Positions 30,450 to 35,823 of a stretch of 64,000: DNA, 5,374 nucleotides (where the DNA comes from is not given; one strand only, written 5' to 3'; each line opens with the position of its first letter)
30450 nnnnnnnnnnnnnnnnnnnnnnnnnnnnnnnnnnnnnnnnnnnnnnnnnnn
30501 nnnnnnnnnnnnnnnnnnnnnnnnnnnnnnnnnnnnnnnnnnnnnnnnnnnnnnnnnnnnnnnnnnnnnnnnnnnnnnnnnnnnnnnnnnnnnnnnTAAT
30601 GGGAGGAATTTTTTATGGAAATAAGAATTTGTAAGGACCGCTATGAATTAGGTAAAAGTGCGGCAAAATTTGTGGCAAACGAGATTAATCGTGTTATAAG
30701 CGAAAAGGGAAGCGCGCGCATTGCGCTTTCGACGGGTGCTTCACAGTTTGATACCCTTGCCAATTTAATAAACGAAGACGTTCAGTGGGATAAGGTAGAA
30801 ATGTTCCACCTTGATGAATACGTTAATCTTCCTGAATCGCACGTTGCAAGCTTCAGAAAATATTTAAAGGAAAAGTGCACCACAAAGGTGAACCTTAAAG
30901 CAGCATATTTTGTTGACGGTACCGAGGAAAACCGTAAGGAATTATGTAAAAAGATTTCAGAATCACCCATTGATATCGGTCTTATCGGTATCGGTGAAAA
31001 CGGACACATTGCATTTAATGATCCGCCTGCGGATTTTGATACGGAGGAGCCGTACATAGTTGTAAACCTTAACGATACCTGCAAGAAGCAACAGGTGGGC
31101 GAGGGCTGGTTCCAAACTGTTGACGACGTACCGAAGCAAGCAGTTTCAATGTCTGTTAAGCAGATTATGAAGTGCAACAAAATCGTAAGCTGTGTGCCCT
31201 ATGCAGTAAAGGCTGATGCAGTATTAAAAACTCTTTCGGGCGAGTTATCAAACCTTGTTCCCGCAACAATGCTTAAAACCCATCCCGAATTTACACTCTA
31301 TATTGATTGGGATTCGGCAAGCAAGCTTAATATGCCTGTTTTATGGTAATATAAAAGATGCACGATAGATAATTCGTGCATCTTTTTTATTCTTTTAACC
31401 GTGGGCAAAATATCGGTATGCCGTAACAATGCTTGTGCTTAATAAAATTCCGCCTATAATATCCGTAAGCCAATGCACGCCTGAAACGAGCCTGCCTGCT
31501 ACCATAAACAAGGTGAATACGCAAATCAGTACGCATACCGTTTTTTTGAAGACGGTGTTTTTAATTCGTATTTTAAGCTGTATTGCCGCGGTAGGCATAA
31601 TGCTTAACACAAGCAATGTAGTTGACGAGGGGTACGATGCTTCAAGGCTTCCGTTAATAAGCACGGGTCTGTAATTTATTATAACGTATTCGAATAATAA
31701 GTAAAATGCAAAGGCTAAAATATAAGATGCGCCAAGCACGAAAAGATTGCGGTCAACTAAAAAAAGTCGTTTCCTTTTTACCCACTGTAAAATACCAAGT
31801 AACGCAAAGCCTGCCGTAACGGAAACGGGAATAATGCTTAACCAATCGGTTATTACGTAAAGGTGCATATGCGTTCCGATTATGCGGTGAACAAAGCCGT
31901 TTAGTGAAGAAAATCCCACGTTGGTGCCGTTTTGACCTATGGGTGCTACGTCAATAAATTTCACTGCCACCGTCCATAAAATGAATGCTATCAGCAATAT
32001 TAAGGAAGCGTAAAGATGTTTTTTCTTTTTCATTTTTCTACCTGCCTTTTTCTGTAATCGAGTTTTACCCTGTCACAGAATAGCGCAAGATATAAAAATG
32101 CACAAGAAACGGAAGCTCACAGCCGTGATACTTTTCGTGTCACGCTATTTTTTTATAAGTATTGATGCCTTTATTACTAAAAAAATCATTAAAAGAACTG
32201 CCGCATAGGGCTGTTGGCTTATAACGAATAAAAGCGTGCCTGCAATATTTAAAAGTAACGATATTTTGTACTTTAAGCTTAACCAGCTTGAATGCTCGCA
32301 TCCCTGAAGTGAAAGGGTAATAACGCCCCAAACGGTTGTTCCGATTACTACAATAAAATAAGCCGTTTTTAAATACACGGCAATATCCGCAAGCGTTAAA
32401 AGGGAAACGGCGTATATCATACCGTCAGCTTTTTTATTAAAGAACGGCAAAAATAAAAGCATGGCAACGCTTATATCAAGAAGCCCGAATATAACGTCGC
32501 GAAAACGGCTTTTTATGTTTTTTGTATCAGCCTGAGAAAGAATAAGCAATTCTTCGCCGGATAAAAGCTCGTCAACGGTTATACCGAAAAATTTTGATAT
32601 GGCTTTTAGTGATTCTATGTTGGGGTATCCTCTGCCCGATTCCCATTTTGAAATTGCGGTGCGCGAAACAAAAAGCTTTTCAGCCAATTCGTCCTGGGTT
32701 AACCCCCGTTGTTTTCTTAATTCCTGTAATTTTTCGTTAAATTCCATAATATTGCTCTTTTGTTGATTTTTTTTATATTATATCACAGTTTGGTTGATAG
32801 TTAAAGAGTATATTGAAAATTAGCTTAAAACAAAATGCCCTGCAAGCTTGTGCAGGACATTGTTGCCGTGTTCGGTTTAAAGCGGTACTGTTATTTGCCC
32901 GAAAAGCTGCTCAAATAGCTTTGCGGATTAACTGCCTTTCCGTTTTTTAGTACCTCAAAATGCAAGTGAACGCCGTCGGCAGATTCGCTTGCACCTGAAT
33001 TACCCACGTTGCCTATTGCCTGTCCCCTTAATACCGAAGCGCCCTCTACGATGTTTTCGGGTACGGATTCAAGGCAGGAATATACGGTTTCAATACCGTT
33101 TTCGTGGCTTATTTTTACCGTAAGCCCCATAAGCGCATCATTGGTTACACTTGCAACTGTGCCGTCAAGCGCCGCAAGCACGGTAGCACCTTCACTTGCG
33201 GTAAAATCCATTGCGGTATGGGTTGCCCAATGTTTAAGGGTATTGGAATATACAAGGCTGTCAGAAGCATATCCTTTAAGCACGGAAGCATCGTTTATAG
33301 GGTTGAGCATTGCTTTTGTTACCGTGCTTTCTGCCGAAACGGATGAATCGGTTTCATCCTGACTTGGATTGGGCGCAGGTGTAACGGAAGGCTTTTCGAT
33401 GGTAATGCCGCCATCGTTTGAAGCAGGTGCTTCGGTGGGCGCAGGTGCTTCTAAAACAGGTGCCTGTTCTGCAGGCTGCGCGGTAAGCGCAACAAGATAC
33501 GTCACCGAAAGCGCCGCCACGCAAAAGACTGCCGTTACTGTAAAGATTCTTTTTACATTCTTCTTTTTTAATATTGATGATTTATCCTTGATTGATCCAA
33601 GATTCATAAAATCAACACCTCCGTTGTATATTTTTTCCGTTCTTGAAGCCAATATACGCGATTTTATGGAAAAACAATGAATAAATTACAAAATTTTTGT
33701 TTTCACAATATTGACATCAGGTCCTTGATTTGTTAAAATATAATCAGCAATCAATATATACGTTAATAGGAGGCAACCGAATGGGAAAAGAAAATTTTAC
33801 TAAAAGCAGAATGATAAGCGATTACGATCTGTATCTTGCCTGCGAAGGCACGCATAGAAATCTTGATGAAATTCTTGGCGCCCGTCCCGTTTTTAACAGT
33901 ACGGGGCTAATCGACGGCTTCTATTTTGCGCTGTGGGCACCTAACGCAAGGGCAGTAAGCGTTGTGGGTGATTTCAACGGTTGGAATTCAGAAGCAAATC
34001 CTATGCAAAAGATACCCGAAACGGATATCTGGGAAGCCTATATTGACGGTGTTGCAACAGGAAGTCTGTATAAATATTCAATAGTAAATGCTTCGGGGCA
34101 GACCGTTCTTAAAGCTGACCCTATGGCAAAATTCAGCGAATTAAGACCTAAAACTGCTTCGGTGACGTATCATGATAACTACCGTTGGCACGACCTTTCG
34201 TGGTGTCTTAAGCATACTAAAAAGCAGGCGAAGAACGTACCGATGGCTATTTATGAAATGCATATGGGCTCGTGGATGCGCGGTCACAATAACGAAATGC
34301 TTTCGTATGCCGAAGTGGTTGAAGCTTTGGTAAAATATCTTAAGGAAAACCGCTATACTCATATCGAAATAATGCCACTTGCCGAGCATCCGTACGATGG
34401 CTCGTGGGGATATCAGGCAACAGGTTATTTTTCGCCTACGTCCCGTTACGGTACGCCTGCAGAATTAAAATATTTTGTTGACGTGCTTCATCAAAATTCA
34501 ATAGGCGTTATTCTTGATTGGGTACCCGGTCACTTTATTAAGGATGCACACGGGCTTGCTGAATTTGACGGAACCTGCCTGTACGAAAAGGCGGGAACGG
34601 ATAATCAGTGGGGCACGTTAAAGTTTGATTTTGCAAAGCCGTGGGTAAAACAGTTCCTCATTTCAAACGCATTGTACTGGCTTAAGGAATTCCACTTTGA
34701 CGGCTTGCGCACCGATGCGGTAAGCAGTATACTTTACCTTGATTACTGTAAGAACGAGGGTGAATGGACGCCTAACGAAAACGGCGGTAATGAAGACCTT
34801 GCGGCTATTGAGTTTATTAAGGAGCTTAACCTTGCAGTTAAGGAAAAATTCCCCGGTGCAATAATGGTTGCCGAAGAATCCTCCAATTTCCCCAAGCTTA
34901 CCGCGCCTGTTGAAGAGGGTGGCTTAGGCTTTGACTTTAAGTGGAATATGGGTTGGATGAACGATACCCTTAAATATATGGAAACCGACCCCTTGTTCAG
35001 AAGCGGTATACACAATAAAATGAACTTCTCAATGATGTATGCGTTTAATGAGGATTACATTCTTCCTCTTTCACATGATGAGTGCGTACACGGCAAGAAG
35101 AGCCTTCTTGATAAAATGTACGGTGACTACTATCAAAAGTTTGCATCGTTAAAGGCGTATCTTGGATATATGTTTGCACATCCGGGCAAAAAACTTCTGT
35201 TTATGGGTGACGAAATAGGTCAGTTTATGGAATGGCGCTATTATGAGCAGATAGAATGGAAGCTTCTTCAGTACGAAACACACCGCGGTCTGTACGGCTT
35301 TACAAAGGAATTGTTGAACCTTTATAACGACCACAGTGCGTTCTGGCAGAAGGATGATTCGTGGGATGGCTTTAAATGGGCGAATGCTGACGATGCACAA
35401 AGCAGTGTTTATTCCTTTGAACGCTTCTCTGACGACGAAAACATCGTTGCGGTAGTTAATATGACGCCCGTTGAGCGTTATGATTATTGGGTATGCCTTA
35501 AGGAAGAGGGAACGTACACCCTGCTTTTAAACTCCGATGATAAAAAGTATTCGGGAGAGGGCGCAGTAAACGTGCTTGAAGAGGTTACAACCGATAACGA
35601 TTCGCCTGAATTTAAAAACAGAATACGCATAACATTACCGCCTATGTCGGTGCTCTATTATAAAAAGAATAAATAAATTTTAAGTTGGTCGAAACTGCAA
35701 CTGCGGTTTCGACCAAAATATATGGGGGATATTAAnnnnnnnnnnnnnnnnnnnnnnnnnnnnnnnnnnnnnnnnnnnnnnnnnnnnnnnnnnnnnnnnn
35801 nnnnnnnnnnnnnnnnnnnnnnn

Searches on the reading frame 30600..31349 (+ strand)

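Call 9: search_protein_families(library=pfam, proteins=[window:30600-31349:+])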
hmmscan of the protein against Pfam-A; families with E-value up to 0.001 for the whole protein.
window:30600-31349:+ (249 aa): 1 family
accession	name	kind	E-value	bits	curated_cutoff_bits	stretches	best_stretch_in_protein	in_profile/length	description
PF01182.26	Glucosamine_iso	-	1.2e-16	61.7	27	1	13-227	2-219/225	Glucosamine-6-phosphate isomerases/6-phosphogluconolactonase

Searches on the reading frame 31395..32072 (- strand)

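Call 9: search_protein_families(library=pfam, proteins=[window:31395-32072:-])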
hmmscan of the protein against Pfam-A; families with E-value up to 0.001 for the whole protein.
window:31395-32072:- (225 aa): 1 family
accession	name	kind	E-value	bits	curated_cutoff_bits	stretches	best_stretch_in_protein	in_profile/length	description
PF01569.27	PAP2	-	4.8e-09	36.5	27.2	1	144-222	48-124/130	PAP2 superfamily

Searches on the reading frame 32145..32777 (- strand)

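Call 9: search_protein_families(library=pfam, proteins=[window:32145-32777:-])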
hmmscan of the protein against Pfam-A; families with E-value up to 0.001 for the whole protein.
window:32145-32777:- (210 aa): 5 families
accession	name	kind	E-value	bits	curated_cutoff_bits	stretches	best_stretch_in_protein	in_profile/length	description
PF01381.28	HTH_3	-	2.4e-18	66.4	23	1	17-71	1-55/55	Helix-turn-helix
PF12844.13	HTH_19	-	2.2e-15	56.7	30.2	1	15-76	2-63/64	Helix-turn-helix domain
PF13560.12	HTH_31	-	3.2e-10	40.6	27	1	16-71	5-61/64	Helix-turn-helix domain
PF13443.12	HTH_26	-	6.1e-09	36.4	22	1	16-73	1-59/63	Cro/C1-type HTH DNA-binding domain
PF08279.18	HTH_11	-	3.8e-05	23.9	25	1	16-44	5-34/55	HTH domain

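Call 51: search_protein_families(library=pfam, proteins=[L087:6073-7392:+, L087:1668-3485:+], max_evalue=0.01)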
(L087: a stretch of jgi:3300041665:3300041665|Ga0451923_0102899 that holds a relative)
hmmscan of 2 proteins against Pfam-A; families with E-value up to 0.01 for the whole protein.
L087:6073-7392:+ (440 aa): 2 families
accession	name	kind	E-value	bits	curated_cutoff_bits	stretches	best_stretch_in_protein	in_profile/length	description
PF00331.26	Glyco_hydro_10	-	1.3e-30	107.1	22.1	1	61-347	12-282/311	Glycosyl hydrolase family 10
PF13620.12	CarboxypepD_reg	-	4.9e-05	24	32.3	0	37-57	5-25/82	Carboxypeptidase regulatory-like domain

L087:1668-3485:+ (606 aa): 1 family
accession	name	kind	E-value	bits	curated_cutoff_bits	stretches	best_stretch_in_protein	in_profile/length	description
PF13472.12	Lipase_GDSL_2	-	3.9e-07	31.2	32.9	1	37-136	51-177/178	GDSL-like Lipase/Acylhydrolase family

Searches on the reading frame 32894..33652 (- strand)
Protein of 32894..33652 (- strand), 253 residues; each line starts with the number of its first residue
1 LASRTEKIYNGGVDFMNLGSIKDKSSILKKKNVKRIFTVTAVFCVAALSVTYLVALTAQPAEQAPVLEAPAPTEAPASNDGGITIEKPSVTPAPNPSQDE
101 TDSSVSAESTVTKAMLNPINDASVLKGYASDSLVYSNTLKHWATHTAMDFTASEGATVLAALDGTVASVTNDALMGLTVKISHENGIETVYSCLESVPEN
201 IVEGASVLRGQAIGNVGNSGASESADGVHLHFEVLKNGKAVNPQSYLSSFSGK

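Call 42: search_protein_families(library=pfam, proteins=[window:32894-33652:-])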
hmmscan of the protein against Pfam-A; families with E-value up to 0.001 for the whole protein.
window:32894-33652:- (253 aa): 1 family
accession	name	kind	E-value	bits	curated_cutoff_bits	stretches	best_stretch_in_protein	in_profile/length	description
PF01551.29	Peptidase_M23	-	3.6e-24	85.2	28.7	1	144-243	2-96/96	Peptidase family M23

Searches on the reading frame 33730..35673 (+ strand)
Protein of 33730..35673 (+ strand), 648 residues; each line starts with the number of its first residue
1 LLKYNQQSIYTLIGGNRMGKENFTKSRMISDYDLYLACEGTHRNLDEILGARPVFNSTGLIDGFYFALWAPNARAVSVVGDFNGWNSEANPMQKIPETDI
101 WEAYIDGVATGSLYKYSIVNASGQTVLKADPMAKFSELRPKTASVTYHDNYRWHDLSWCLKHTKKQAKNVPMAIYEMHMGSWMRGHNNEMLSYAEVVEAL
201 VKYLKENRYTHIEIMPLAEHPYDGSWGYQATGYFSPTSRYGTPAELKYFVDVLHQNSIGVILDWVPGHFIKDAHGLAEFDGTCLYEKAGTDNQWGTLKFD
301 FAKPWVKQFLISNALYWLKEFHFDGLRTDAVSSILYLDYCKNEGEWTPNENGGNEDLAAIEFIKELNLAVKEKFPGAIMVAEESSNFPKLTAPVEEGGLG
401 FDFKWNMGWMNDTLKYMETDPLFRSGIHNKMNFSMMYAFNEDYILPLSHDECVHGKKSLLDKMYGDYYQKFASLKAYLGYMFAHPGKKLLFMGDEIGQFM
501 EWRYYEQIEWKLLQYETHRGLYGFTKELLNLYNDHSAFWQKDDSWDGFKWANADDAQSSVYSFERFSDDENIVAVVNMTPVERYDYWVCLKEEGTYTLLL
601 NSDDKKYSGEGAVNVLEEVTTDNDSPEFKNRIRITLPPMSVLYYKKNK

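Call 42: search_protein_families(library=pfam, proteins=[window:33730-35673:+])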
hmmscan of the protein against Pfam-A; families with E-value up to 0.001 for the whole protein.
window:33730-35673:+ (648 aa): 3 families
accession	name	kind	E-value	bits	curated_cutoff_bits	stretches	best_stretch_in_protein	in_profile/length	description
PF02806.24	Alpha-amylase_C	-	1.2e-20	74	21.2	1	550-646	1-94/95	Alpha amylase, C-terminal all-beta domain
PF02922.24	CBM_48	-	1.3e-20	73.9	22.4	1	62-133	11-83/83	Carbohydrate-binding module 48 (Isoamylase N-terminal domain)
PF00128.31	Alpha-amylase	-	1.1e-13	51.7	22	2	298-513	158-361/446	Alpha amylase, catalytic domain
